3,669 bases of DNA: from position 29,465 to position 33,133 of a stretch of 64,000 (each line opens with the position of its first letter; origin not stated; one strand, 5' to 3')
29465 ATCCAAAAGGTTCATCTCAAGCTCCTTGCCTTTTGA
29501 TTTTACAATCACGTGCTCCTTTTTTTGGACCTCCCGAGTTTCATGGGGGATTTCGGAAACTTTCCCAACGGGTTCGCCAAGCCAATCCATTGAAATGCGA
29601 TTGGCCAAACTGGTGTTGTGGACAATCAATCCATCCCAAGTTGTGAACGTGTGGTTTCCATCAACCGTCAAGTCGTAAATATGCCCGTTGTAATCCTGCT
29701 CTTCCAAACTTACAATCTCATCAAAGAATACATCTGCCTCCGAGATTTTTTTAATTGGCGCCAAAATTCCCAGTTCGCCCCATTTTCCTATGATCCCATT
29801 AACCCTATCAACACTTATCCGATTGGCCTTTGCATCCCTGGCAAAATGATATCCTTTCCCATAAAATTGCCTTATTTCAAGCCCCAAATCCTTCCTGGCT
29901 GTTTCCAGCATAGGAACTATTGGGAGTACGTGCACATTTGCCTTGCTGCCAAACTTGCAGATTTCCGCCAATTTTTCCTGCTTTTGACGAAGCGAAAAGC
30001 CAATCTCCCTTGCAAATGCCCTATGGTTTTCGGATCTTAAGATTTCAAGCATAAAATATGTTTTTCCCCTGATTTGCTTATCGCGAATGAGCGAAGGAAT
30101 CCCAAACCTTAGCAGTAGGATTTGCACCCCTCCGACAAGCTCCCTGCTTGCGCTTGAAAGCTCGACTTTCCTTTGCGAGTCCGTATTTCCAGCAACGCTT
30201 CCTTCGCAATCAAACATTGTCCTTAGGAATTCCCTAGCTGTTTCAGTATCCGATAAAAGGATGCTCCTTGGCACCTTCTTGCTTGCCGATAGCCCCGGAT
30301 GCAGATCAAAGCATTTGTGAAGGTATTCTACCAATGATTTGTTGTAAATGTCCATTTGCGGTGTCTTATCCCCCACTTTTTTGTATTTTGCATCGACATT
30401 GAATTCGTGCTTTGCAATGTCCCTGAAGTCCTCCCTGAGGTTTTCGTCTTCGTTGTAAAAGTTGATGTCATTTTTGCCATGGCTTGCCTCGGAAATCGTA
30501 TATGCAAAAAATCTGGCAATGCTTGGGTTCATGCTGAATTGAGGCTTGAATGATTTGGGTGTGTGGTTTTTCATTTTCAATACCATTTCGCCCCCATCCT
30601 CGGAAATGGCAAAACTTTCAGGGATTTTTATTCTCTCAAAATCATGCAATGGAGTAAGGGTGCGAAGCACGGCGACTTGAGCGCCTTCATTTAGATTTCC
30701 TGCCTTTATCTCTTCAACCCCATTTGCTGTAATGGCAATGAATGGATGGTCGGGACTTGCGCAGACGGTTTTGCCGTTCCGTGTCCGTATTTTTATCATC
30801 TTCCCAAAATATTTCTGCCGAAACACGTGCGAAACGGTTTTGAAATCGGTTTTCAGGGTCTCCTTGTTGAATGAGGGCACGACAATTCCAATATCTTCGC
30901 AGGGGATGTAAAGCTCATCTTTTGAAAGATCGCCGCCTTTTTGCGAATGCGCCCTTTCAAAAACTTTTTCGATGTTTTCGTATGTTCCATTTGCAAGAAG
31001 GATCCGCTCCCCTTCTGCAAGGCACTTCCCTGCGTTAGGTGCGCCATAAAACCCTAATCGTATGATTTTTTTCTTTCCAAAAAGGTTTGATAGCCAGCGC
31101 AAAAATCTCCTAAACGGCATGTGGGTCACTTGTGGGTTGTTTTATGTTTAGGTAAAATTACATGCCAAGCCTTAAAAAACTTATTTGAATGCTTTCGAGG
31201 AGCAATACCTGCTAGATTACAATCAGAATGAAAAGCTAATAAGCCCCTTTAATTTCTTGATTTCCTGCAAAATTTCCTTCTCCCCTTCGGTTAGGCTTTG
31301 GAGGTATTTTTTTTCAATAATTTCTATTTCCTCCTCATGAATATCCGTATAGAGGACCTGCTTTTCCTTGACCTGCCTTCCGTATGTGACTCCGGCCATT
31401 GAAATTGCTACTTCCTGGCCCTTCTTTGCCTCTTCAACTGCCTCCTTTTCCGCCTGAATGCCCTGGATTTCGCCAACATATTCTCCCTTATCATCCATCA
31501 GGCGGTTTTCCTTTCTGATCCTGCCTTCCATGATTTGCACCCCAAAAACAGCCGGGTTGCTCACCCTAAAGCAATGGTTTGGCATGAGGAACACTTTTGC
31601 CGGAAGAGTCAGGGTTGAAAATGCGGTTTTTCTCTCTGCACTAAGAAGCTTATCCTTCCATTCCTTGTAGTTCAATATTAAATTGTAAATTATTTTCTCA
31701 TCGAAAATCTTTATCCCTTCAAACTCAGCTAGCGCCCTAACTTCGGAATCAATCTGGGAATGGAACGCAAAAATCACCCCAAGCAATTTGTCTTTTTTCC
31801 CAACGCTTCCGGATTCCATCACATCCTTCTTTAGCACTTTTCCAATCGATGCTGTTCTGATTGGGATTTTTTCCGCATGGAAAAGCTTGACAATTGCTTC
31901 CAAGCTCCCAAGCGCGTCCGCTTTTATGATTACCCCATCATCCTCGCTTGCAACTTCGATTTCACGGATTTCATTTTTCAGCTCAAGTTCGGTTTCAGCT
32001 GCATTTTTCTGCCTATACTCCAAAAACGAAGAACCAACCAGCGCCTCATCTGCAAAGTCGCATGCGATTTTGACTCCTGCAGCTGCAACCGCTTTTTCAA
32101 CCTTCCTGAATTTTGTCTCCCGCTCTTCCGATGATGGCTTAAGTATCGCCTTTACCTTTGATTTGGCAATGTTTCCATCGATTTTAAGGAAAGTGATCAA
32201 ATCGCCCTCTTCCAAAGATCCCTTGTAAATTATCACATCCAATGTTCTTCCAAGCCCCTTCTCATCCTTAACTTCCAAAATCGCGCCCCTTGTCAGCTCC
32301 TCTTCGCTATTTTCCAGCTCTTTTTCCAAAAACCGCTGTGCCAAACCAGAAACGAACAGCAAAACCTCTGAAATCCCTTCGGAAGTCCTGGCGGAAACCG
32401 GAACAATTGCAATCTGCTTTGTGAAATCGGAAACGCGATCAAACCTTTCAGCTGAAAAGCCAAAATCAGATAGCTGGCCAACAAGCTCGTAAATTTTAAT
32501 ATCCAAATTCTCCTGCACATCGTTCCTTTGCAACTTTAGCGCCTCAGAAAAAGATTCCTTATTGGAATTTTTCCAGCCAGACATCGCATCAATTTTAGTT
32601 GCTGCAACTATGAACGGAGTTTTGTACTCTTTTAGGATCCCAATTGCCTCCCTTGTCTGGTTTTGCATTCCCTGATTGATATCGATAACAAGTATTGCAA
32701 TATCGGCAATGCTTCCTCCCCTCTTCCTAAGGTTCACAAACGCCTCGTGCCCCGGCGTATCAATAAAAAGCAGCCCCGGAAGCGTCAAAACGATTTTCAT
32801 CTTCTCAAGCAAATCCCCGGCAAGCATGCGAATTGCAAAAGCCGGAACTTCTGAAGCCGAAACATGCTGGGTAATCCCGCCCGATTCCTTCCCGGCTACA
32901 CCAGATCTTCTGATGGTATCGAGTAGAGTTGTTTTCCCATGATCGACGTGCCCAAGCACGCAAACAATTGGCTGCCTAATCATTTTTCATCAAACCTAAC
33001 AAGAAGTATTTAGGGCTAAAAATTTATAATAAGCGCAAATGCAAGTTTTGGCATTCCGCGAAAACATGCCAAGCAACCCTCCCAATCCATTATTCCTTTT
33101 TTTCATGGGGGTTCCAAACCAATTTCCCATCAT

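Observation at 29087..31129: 470-aa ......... intein inserted in the P-loop of a small Ras-like GTPase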

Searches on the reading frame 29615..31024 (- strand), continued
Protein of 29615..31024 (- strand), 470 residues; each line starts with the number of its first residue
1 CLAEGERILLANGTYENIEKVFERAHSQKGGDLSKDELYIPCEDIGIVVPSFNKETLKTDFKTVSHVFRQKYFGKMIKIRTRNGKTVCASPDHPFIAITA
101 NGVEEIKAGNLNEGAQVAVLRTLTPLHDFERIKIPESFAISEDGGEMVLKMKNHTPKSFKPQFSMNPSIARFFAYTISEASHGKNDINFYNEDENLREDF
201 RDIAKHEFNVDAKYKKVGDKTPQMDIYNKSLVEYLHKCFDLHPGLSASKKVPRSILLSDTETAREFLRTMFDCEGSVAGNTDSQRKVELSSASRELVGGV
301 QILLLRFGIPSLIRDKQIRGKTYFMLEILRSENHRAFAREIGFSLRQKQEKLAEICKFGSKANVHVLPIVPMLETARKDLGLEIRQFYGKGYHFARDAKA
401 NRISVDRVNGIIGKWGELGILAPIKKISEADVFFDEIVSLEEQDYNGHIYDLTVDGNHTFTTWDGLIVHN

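Call 37: fold_search(model_id=the predicted structure, library=pdb)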
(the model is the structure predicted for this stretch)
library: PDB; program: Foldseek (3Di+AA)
matches with E <= 10: 750; with E <= 0.001: 115
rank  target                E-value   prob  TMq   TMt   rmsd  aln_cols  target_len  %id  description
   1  7qss                  7.7e-31  1.00  0.78  0.84   3.7       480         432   20  Crystal structure of homing endonuclease-associated TliVMA intein (C1A) (released 2022-03-30)
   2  7qsu                  1.5e-27  1.00  0.63  0.80   6.9       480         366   18  Crystal structure of homing endonuclease-associated TliVMA intein (C1A, d333-339) (released 2022-03-30)
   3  2cw7                  2.2e-26  1.00  0.71  0.63   6.8       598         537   17  Crystal structure of intein homing endonuclease II (released 2006-04-18)
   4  1dq3                  6.2e-25  1.00  0.67  0.69   6.0       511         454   19  CRYSTAL STRUCTURE OF AN ARCHAEAL INTEIN-ENCODED HOMING ENDONUCLEASE PI-PFUI (released 2000-07-05)
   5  7qst                  5.8e-22  1.00  0.61  0.77   5.3       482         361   17  Crystal structure of homing endonuclease-associated PhoVMA intein (C1A) (released 2022-03-30)
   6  1ef0_A                1.1e-13  1.00  0.42  0.45  20.8       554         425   11  CRYSTAL STRUCTURE OF PI-SCEI MINIPRECURSOR (released 2000-06-07)
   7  1vde_B                1.2e-13  1.00  0.43  0.46  19.3       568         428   11  PI-SCEI, A HOMING ENDONUCLEASE WITH PROTEIN SPLICING ACTIVITY (released 1998-04-08)
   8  1vde_A                4.2e-13  1.00  0.41  0.44  19.3       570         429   11  PI-SCEI, A HOMING ENDONUCLEASE WITH PROTEIN SPLICING ACTIVITY (released 1998-04-08)
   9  1jva_B                4.7e-13  1.00  0.44  0.47  20.2       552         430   12  CRYSTAL STRUCTURE OF THE VMA1-DERIVED ENDONUCLEASE BEARING THE N AND C EXTEIN PROPEPTIDES (released 2002-08-29)
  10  1um2_B                1.4e-12  1.00  0.42  0.47  20.7       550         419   12  Crystal Structure of the Vma1-Derived Endonuclease with the Ligated Extein Segment (released 2004-09-22)
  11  1lws_A                1.9e-12  1.00  0.42  0.45  20.1       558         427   12  Crystal structure of the intein homing endonuclease PI-SceI bound to its recognition sequence (released 2002-09-27)
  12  1jva_A                4.1e-12  1.00  0.42  0.45  20.7       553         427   12  CRYSTAL STRUCTURE OF THE VMA1-DERIVED ENDONUCLEASE BEARING THE N AND C EXTEIN PROPEPTIDES (released 2002-08-29)
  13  1um2_A                1.9e-11  1.00  0.45  0.50  21.0       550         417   11  Crystal Structure of the Vma1-Derived Endonuclease with the Ligated Extein Segment (released 2004-09-22)
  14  1dfa                  2.1e-11  1.00  0.40  0.45  20.0       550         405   11  CRYSTAL STRUCTURE OF PI-SCEI IN C2 SPACE GROUP (released 1999-12-08)
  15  1lwt_A                3.4e-11  1.00  0.41  0.42  20.9       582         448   12  Crystal structure of the intein homing endonuclease PI-SceI bound to its substrate DNA (Ca2+ free) (released 2002-09-27)
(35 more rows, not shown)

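Call 40: find_encoding_contigs(protein=P0121, flank=5000, max_places=2)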
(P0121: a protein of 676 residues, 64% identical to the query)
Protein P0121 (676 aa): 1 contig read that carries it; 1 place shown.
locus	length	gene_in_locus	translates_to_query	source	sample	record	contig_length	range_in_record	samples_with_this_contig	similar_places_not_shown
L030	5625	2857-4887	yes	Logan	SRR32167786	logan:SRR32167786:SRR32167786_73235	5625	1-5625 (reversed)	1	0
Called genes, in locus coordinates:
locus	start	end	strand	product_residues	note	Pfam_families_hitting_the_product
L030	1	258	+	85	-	?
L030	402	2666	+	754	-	-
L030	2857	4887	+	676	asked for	PF14890:Intein_splicing, PF14528:LAGLIDADG_3, PF01926:MMR_HSR1 (weak), PF00009:GTP_EFTU (weak)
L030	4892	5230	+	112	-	-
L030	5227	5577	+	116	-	PF09846:OapB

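Call 49: search_protein_families(library=pfam, proteins=[L012:5952-6344:+, L012:6344-6967:+, L030:4892-5230:+], max_evalue=0.01)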
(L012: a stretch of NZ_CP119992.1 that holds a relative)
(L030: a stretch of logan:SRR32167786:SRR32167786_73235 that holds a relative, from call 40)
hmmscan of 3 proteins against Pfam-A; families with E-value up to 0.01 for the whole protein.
L012:5952-6344:+ (130 aa): 1 family
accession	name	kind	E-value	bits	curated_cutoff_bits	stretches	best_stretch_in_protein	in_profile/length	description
PF09846.14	OapB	-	7.2e-41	138.8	27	1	22-127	1-103/104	Origin-associated protein OapB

L012:6344-6967:+ (207 aa): 1 family
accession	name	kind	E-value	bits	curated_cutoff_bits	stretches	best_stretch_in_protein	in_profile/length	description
PF09845.14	OapC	-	2.1e-26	93.2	23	1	2-199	1-128/133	Origin-associated protein OapC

L030:4892-5230:+ (112 aa): 0 families

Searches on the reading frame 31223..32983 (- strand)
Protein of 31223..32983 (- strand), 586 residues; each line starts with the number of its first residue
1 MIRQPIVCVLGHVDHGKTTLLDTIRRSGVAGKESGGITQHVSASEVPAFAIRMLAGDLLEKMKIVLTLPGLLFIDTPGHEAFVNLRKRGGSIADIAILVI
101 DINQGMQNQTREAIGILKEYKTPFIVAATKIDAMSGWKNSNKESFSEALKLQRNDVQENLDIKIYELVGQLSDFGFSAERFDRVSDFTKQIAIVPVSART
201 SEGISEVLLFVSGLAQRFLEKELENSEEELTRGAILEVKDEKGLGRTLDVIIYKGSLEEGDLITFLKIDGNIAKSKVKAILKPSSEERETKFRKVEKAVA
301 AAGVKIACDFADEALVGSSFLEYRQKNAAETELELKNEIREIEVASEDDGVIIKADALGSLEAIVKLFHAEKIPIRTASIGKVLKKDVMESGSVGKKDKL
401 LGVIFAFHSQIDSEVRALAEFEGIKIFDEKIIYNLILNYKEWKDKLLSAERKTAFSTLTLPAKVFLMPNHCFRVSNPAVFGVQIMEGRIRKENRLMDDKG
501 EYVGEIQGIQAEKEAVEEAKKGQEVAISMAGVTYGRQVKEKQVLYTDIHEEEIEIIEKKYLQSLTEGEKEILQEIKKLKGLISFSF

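Call 4: search_protein_families(library=pfam, proteins=[window:31223-32983:-], max_evalue=0.01)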
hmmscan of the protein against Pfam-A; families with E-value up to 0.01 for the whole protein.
window:31223-32983:- (586 aa): 7 families
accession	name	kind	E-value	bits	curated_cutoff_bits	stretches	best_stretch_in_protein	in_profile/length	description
PF00009.33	GTP_EFTU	-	8.7e-32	110.7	26.5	1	6-212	5-183/188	Elongation factor Tu GTP binding domain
PF14578.12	GTP_EFTU_D4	-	1.7e-24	85.9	23.8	1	461-545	2-86/86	Elongation factor Tu domain 4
PF11987.13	IF-2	-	1.7e-17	63.9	27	1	325-437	2-114/117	Translation-initiation factor 2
PF03144.31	GTP_EFTU_D2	-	8e-10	39.5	30.3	1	245-318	1-70/73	Elongation factor Tu domain 2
PF01926.29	MMR_HSR1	-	1.8e-06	28.5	21.9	1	7-130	2-113/113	50S ribosome-binding GTPase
PF03029.23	ATP_bind_1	-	0.0015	18.8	27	1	71-212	93-235/240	Conserved hypothetical ATP binding protein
PF00350.29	Dynamin_N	-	0.0098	16.4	27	0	7-40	1-34/168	Dynamin family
